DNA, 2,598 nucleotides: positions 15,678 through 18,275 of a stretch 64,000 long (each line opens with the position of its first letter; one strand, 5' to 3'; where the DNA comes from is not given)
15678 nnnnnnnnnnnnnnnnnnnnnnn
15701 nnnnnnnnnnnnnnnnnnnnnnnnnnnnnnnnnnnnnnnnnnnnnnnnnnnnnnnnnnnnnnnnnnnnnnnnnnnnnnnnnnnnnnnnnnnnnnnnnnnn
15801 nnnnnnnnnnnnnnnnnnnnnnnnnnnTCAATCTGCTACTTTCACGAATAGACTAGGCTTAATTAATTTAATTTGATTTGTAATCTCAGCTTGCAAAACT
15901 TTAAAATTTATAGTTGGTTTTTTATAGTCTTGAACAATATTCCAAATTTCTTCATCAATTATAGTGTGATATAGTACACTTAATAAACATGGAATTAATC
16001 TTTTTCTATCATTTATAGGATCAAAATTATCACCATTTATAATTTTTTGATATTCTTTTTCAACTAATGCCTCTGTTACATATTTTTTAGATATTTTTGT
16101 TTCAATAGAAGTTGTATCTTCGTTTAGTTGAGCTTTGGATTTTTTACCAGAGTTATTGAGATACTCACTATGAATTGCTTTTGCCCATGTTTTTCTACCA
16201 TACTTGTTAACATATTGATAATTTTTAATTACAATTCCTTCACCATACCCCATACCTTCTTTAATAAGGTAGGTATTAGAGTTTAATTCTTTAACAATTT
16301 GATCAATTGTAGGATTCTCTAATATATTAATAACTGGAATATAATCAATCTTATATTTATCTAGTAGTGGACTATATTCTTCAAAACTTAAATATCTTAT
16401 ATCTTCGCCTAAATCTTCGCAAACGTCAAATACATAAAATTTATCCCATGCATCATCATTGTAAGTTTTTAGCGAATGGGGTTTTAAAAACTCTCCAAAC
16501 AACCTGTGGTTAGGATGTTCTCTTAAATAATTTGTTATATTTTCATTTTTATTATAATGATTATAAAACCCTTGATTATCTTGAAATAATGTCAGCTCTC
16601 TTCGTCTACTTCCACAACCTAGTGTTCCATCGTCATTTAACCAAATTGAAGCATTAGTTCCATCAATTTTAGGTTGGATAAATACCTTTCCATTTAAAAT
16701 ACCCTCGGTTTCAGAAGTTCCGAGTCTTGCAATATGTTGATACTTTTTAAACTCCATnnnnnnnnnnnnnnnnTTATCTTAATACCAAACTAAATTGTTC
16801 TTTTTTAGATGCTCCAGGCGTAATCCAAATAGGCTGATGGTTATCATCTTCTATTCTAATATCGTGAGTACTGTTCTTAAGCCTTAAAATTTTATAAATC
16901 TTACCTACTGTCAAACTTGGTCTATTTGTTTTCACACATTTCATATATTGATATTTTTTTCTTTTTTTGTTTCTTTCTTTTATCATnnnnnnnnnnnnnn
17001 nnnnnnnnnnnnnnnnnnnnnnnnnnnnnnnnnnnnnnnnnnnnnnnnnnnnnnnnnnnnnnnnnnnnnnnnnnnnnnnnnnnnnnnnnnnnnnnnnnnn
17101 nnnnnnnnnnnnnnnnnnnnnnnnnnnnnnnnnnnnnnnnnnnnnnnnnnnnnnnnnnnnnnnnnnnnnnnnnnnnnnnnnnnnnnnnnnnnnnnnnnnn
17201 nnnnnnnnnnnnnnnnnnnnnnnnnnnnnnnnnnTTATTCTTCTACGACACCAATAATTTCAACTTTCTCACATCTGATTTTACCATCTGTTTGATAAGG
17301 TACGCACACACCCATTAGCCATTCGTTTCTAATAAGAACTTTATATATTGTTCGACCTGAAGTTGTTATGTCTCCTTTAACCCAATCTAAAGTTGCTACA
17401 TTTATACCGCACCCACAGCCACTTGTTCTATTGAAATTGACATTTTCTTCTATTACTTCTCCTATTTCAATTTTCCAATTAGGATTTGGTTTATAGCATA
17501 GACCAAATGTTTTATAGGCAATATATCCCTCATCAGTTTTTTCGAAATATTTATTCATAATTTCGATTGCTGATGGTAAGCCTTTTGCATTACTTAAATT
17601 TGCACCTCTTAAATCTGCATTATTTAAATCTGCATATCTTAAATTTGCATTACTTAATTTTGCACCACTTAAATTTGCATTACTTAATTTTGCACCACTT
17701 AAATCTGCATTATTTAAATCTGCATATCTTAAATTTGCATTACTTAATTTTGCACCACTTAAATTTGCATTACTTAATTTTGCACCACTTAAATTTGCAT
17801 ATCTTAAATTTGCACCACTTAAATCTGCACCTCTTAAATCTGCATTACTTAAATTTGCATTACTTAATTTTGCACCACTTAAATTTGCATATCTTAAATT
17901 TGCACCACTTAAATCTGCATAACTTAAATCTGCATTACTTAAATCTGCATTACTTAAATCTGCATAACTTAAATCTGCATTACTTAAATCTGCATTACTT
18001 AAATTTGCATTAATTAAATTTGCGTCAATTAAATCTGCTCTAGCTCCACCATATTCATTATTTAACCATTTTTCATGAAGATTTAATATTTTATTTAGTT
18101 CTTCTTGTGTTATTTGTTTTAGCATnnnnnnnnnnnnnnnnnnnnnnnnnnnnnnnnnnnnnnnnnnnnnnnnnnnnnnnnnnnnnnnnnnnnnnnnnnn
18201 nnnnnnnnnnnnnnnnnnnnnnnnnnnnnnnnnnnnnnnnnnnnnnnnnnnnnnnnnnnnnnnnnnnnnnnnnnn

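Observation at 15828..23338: Possible RNA-repair toolkit: Rnl2-like RNA ligase, Thg1-like 3'-5' polymerase, small HAD phosphatase, next to a tRNA cluster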

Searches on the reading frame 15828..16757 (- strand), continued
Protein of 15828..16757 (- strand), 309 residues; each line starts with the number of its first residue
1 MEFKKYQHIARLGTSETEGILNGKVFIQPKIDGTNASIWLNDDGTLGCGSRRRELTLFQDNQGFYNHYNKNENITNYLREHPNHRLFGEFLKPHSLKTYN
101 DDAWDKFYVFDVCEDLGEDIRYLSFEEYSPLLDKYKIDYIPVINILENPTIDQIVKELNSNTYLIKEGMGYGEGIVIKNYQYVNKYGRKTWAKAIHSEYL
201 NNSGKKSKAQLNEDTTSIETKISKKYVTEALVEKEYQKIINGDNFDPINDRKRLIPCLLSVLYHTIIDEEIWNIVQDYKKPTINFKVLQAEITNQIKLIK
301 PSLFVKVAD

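Call 101: search_protein_families(library=pfam, proteins=[L281:9696-10601:+, L316:8921-9733:+, L274:5593-6876:+, L270:10261-12015:+, L274:9379-9813:+], max_evalue=0.01)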
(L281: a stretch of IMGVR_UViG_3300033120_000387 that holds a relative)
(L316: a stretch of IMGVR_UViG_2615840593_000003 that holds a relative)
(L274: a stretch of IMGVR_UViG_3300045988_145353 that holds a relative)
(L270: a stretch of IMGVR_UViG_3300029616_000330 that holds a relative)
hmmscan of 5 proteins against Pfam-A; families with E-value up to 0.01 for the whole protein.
L281:9696-10601:+ (301 aa): 5 families
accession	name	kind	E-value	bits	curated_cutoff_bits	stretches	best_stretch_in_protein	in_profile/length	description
PF13671.12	AAA_33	-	1.1e-17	65.1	27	1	6-137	1-143/143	AAA domain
PF08433.16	KTI12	-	2e-11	44.4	22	1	6-142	3-145/271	Chromatin associated protein KTI12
PF13207.12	AAA_17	-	5.5e-05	23.9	27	1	10-107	1-112/136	AAA domain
PF01591.24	6PF2K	-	0.003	17.4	27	0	2-30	11-39/223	6-phosphofructo-2-kinase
PF13238.12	AAA_18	-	0.0045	17.9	29.4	1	7-78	1-80/128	AAA domain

L316:8921-9733:+ (270 aa): 0 families

L274:5593-6876:+ (427 aa): 1 family
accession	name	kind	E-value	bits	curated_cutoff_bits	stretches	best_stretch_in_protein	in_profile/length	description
PF01139.22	RtcB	-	5e-59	201.1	27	1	32-424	14-425/426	tRNA-splicing ligase RtcB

L270:10261-12015:+ (584 aa): 1 family
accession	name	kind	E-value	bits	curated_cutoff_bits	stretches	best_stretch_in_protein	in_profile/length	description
PF22530.2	Terminase-T7_RNaseH-like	-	9.6e-09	35.9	27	1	415-513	1-98/108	Terminase Bacteriophage T7, Ribonuclease H-like domain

L274:9379-9813:+ (144 aa): 0 families

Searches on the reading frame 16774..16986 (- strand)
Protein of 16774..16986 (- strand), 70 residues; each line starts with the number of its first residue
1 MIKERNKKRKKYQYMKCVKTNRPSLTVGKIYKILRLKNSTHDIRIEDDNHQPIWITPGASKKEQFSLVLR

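Call 4: search_protein_families(library=pfam, proteins=[window:16774-16986:-], max_evalue=0.01)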
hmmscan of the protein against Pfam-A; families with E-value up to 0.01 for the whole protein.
window:16774-16986:- (70 aa): 0 families

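Call 16: search_protein_families(library=phrogs, proteins=[window:16774-16986:-], max_evalue=0.001)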
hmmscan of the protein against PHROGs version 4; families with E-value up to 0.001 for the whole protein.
window:16774-16986:- (70 aa): 2 families
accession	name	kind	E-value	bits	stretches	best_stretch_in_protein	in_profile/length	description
phrog_10169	-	unknown function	0.00016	22.8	1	13-48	4-40/81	-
phrog_3523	-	unknown function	0.00076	19.9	1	5-49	136-179/315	-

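Call 17: search_protein_families(library=ncbifam, proteins=[window:16774-16986:-], max_evalue=0.01)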
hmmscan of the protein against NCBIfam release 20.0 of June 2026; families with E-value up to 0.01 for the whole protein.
window:16774-16986:- (70 aa): 0 families

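Call 101: search_protein_families(library=pfam, proteins=[window:16774-16986:-], max_evalue=0.01)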
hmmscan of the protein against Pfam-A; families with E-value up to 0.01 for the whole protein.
window:16774-16986:- (70 aa): 0 families

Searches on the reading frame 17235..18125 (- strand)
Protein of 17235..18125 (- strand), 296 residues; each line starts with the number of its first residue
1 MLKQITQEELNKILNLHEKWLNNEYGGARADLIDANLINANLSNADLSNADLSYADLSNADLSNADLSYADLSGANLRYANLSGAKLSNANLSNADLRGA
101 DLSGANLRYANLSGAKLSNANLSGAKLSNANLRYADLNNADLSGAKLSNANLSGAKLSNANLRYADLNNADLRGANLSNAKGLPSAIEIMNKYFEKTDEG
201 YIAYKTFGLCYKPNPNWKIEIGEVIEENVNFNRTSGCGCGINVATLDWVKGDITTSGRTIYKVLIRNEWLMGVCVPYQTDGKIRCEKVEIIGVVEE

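Call 4: search_protein_families(library=pfam, proteins=[window:17235-18125:-], max_evalue=0.01)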
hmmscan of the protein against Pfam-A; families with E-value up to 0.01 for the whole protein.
window:17235-18125:- (296 aa): 6 families
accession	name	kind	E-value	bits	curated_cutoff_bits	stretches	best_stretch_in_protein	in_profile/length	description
PF00805.28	Pentapeptide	-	4.9e-79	259.7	20.2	6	85-124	1-40/40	Pentapeptide repeats (8 copies)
PF13599.13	Pentapeptide_4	-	2e-22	79.4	38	3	56-131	2-77/78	Pentapeptide repeat region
PF13576.12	Pentapeptide_3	-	1.9e-19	70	27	4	73-115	2-47/48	Pentapeptide repeats (9 copies)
PF25296.1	Decapeptide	-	2.2e-11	43.9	45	2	37-103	7-73/74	Decapeptide repeat region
PF17699.6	DUF5545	-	0.00044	21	25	0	61-92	100-131/209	Family of unknown function (DUF5545)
PF03120.22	DNA_ligase_OB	-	0.0056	17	32.9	0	75-96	21-42/79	NAD-dependent DNA ligase OB-fold domain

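Call 16: search_protein_families(library=phrogs, proteins=[window:17235-18125:-], max_evalue=0.001)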
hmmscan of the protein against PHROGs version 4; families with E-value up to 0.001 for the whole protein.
window:17235-18125:- (296 aa): 13 families
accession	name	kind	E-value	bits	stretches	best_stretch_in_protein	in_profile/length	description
phrog_7713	-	unknown function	1.7e-47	160.4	4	3-78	2-80/103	-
phrog_923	-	unknown function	8.9e-40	137.2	2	4-122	766-881/990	-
phrog_31265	-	unknown function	2.4e-36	127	2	29-140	38-149/264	-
phrog_15350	-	unknown function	4.1e-34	119.2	3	72-180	151-259/494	-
phrog_30240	-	unknown function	3.1e-21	76.7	3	30-95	188-253/438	-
phrog_12514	-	unknown function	2.8e-18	67.3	2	84-185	143-244/287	-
phrog_31567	-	unknown function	2.6e-14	54.4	0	147-185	40-78/151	-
phrog_7653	-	unknown function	1e-07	31.7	2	91-175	202-290/782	-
phrog_29553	-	unknown function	4.4e-07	30.5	0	105-119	20-34/63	-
phrog_28766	-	tail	9.3e-07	28.6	1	106-177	145-216/472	tail fiber protein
phrog_16534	-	tail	1.4e-05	25.8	0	26-84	222-278/322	tail fiber protein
phrog_37032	-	unknown function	0.00049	21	0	48-59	11-22/110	-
phrog_28697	-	unknown function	0.00067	20.4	0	3-14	2-13/19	-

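Call 17: search_protein_families(library=ncbifam, proteins=[window:17235-18125:-], max_evalue=0.01)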
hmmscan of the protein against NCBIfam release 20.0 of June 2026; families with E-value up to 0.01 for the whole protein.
window:17235-18125:- (296 aa): 18 families
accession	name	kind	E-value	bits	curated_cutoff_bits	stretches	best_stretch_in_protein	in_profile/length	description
NF052603.1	penta_Alr5209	equivalog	4.1e-56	188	125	4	60-121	33-94/113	Alr5209 family pentapeptide repeat protein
NF047416.1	penta_HetL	equivalog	2.4e-32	112.2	260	1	22-181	5-164/218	heterocyst differentiation pentapeptide repeat protein HetL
NF011744.0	PRK15197.1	equivalog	5.4e-25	88.2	274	2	71-187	155-277/291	SPI-2 type III secretion system effector PipB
NF011743.0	PRK15196.1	equivalog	3.8e-23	81.9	354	1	36-181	153-298/350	type III secretion system effector PipB2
NF033086.2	penta_rpt_Qnr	equivalog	1.6e-16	60.7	240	1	30-181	30-192/211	Qnr family pentapeptide repeat protein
NF000349.1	mfpA_AE000516.2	equivalog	7.6e-15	55.2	360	2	63-139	85-161/183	pentapeptide repeat protein MfpA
NF000071.4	penta_rpt_QnrA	exception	7.4e-14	52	450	2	100-181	117-198/218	QnrA family quinolone resistance pentapeptide repeat protein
NF000421.1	penta_rpt_QnrVC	exception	3.7e-13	49.9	460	2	29-178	35-195/218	QnrVC family quinolone resistance pentapeptide repeat protein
NF011904.1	PRK15377.1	subfamily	4.6e-13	48.4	500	2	96-177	20-102/606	type III secretion system effector HECT-type E3 ubiquitin transferase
NF000139.2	penta_rpt_QnrD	exception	2.1e-12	47.5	425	2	30-178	33-177/214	QnrD family quinolone resistance pentapeptide repeat protein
NF000420.1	penta_rpt_QnrB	exception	8.8e-12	45.5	460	2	30-107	119-196/214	QnrB family quinolone resistance pentapeptide repeat protein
NF033900.0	T4SS_IcmE_DotG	equivalog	1.6e-11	43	750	1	35-180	544-694/1008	type IVB secretion system protein DotG/IcmE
NF033375.2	penta_rpt_QnrE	exception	1.8e-11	44.4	480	2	28-108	117-197/214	QnrE family quinolone resistance pentapeptide repeat protein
NF038182.1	penta_rpt_SmQnr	exception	2.6e-11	43.7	460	2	103-180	118-195/215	SmQnr family pentapeptide repeat protein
NF012152.0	penta_rpt_QnrC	exception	3.7e-11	43.4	500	2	70-123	52-105/221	QnrC family quinolone resistance pentapeptide repeat protein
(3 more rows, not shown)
